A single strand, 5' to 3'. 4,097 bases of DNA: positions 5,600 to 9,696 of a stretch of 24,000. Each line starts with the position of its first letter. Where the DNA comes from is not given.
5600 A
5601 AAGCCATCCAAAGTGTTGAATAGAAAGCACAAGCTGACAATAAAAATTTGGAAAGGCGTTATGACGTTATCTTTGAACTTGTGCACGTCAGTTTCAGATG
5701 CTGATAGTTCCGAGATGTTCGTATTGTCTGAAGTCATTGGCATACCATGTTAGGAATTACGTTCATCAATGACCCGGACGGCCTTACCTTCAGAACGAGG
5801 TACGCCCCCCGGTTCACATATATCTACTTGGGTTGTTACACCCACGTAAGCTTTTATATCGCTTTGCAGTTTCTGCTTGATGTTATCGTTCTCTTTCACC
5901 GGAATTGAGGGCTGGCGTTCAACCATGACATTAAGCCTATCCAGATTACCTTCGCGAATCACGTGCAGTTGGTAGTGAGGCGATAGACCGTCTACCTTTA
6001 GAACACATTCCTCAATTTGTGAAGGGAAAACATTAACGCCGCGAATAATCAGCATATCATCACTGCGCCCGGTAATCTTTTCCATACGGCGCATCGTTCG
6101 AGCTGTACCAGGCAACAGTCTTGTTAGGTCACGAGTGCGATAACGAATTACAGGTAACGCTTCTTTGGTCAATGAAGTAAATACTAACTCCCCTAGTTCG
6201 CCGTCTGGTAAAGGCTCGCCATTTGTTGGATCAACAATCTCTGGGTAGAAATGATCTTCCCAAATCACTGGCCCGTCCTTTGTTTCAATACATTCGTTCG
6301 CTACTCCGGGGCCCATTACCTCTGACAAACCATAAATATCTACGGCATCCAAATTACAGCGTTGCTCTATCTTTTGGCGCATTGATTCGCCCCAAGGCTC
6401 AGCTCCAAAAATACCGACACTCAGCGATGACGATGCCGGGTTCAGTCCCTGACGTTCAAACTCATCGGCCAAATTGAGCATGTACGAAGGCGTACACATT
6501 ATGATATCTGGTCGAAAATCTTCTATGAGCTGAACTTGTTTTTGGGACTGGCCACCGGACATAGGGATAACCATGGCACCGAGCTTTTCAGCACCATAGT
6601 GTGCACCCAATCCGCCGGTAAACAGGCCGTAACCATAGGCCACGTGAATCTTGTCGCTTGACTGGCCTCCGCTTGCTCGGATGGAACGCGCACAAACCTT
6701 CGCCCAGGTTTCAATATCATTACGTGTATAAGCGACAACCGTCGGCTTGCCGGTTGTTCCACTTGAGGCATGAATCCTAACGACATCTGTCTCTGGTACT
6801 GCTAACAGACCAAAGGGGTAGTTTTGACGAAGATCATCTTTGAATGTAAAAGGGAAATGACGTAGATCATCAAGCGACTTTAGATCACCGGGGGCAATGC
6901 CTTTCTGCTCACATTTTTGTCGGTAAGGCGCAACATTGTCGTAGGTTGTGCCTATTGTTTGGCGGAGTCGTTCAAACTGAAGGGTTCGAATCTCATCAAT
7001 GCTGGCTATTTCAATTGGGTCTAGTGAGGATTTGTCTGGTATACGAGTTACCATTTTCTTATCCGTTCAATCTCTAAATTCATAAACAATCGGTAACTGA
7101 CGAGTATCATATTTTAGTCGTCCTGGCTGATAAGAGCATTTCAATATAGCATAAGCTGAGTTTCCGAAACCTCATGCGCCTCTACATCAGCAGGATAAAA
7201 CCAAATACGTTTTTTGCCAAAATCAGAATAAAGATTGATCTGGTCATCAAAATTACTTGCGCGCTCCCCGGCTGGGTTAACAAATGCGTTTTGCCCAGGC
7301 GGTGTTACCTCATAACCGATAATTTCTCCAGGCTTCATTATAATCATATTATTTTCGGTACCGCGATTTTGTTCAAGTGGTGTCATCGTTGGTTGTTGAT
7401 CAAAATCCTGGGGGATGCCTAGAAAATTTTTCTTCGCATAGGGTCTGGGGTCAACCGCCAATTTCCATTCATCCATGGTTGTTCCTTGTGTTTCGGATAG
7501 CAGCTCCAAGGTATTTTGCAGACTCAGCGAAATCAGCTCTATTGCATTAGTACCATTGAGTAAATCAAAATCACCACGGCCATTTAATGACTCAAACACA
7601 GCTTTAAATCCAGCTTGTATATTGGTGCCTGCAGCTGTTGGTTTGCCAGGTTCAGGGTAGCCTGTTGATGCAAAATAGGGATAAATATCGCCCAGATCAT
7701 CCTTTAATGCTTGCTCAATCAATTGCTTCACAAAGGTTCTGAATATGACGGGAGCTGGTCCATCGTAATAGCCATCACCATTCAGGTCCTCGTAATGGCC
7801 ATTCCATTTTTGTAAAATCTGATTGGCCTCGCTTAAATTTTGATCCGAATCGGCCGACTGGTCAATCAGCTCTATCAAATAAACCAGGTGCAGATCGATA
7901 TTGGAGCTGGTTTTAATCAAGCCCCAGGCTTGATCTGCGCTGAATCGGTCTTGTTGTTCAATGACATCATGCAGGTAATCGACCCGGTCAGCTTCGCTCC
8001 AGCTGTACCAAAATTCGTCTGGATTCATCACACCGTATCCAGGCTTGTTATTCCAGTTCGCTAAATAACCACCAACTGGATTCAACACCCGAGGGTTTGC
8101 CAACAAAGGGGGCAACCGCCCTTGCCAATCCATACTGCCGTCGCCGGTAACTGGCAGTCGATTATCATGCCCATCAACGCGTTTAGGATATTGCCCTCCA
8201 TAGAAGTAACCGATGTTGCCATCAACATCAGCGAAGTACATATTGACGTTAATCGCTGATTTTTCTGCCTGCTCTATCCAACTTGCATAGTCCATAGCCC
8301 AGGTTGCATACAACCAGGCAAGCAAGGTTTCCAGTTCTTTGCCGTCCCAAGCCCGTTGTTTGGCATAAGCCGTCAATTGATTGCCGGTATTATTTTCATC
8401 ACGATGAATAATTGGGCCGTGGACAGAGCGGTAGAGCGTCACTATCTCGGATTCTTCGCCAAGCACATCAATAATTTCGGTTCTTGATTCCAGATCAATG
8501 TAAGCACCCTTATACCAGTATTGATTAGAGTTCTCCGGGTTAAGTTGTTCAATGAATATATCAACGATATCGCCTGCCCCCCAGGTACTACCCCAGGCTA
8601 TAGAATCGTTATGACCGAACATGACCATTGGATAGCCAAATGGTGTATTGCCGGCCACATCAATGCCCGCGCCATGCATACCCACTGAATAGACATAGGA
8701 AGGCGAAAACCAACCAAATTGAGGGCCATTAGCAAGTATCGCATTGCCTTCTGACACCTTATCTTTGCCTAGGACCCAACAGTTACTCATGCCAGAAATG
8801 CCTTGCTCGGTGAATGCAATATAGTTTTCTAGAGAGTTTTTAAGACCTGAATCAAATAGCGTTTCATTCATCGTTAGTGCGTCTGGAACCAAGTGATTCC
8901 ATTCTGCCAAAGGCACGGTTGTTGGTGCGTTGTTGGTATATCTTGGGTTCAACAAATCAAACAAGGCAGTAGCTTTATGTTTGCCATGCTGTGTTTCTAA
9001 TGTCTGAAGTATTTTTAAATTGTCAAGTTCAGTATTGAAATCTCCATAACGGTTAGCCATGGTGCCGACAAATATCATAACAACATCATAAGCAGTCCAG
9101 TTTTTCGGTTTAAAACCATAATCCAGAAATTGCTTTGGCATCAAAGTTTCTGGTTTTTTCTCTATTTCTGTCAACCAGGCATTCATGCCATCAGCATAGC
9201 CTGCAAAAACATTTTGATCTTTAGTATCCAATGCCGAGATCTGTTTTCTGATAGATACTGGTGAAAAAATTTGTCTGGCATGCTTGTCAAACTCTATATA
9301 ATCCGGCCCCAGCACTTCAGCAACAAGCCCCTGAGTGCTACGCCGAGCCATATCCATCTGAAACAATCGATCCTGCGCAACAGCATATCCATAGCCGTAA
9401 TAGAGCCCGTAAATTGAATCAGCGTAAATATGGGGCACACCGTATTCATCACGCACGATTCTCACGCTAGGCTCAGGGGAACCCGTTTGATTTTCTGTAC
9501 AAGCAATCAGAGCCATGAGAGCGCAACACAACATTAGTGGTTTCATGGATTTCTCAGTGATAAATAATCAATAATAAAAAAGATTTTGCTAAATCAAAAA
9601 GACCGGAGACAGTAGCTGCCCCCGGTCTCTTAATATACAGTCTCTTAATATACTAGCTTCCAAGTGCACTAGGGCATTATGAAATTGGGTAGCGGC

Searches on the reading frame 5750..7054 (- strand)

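Call 6: search_protein_families(library=pfam, proteins=[window:5750-7054:-])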
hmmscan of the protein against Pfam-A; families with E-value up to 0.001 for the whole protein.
window:5750-7054:- (434 aa): 2 families
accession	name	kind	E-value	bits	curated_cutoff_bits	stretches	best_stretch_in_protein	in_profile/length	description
PF14535.12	AMP-binding_C_2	-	3.6e-28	98.1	25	1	339-432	1-96/96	AMP-binding enzyme C-terminal domain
PF00501.34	AMP-binding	-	8e-19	68.1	29.9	1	86-292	159-374/384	AMP-binding enzyme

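Call 71: search_protein_families(library=ncbifam, proteins=[window:5750-7054:-], max_evalue=0.00001)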
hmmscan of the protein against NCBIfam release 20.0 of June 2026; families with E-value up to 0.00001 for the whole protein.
window:5750-7054:- (434 aa): 20 families
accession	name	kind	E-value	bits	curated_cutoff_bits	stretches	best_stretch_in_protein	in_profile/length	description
TIGR02155.1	PA_CoA_ligase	equivalog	2.4e-210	698.4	646.3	1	15-432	1-422/422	phenylacetate--CoA ligase PaaK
NF041878.1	paak_haloarch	equivalog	4.7e-160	532.8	700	1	13-432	4-427/427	phenylacetate--CoA ligase PaaK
NF053551.1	FlxY_rubin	equivalog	7.7e-50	169.8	520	1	14-432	1-424/424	flexirubin biosynthesis putative acyl-CoA ligase FlxY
NF045666.1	DVU1553_fam_AMP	equivalog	8.8e-48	163.1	300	1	18-330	19-330/331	DVU_1553 family AMP-dependent CoA ligase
NF041217.1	BagE_FevW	exception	4.8e-36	124.6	800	1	19-418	10-392/424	bagremycin/ferroverdin synthetase BagE/FevW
TIGR03335.1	F390_ftsA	equivalog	1.2e-34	119.8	458.7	1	14-353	6-351/445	coenzyme F390 synthetase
NF004837.0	PRK06187.1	subfamily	8.4e-15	54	476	1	85-255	166-332/531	long-chain-fatty-acid--CoA ligase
NF053567.1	HBDA_AROS1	equivalog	5.8e-12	44.7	1000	1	328-403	413-486/523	3-hydroxybenzoate--CoA ligase HbdA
NF005850.0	PRK07768.1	subfamily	6.5e-11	41.2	572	1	327-424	432-533/545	long-chain-fatty-acid--CoA ligase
NF009071.0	PRK12406.1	subfamily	4.3e-10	38.6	701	0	327-411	398-480/510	acyl-CoA synthetase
NF006181.0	PRK08314.1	subfamily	2.5e-09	35.9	705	1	29-293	144-404/563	long-chain-fatty-acid--CoA ligase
NF009233.0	PRK12583.1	subfamily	3.5e-09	35.6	832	1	88-354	200-473/558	fatty acid CoA ligase family protein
NF005801.1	PRK07656.1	equivalog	1.2e-08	34.1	657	0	88-250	163-321/500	FadD3 family acyl-CoA ligase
NF006624.1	PRK09192.1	subfamily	9.4e-08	30.9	600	1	327-428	452-554/567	fatty acyl-AMP ligase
TIGR02262.1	benz_CoA_lig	subfamily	1e-07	31.1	375.25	1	95-357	167-432/508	benzoate-CoA ligase family protein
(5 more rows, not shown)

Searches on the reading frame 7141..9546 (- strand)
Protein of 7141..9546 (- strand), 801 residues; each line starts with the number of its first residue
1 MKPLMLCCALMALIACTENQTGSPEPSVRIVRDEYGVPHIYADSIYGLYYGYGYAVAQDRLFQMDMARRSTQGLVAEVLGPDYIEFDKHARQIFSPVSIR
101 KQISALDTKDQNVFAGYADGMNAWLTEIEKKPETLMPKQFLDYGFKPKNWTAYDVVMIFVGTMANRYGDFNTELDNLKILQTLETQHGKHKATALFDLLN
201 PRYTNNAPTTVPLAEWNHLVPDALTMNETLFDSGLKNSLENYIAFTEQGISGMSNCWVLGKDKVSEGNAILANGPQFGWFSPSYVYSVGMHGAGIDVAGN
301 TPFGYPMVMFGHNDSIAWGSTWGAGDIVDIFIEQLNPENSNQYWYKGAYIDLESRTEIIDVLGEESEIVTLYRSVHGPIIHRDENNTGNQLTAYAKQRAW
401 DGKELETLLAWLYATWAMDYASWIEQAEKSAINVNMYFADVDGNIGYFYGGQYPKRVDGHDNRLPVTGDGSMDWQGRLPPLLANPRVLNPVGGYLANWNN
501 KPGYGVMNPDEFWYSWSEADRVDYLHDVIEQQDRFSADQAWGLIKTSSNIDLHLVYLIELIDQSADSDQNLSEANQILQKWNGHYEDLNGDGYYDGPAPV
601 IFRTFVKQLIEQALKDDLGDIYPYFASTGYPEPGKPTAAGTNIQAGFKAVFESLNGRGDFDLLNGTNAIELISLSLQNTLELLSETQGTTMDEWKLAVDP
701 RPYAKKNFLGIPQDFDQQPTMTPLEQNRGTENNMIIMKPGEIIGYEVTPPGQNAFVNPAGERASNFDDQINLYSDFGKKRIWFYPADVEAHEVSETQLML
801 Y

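Call 6: search_protein_families(library=pfam, proteins=[window:7141-9546:-])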
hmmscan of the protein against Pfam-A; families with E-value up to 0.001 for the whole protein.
window:7141-9546:- (801 aa): 1 family
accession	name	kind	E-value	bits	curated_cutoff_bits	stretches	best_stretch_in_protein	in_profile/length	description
PF01804.23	Penicil_amidase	-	1.9e-127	427.6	21.3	1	27-790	1-675/675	Penicillin amidase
